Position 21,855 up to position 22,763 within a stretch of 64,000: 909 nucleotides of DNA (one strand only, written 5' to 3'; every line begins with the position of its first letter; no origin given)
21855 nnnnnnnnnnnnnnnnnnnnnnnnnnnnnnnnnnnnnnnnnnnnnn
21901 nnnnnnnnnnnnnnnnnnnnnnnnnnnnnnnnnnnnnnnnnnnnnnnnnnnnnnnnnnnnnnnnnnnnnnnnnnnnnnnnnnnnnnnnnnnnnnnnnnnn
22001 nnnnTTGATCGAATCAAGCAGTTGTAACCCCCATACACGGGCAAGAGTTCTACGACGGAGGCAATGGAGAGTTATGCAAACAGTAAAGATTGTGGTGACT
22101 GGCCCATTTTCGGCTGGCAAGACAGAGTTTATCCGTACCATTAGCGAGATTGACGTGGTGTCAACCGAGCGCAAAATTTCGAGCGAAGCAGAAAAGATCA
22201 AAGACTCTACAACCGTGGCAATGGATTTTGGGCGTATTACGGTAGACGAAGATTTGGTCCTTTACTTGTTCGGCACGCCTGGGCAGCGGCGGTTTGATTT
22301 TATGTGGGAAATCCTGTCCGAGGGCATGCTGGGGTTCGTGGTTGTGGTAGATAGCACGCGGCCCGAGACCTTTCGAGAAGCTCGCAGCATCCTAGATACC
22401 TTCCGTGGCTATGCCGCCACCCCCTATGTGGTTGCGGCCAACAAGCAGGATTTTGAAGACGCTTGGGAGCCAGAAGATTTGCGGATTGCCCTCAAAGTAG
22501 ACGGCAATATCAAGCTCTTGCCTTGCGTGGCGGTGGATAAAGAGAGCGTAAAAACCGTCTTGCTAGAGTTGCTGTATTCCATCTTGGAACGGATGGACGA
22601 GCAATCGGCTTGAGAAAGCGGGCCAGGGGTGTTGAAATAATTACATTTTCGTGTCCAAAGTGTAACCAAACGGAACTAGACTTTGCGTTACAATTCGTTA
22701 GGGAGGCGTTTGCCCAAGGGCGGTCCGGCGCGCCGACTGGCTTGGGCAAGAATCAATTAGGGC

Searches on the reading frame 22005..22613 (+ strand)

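Call 14: search_protein_families(library=pfam, proteins=[window:22005-22613:+])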
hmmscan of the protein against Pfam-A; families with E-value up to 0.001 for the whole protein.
window:22005-22613:+ (202 aa): 4 families
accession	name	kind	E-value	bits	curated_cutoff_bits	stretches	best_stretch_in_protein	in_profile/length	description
PF03029.23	ATP_bind_1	-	4.8e-18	66.3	27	1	64-160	63-177/240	Conserved hypothetical ATP binding protein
PF00025.27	Arf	-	2.3e-09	37.4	22.3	1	22-186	10-167/174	ADP-ribosylation factor family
PF00071.28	Ras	-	1.3e-08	35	21.6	1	28-193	1-160/162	Ras family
PF08477.19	Roc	-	0.00026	21.6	27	1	28-149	1-119/119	Ras of Complex, Roc, domain of DAPkinase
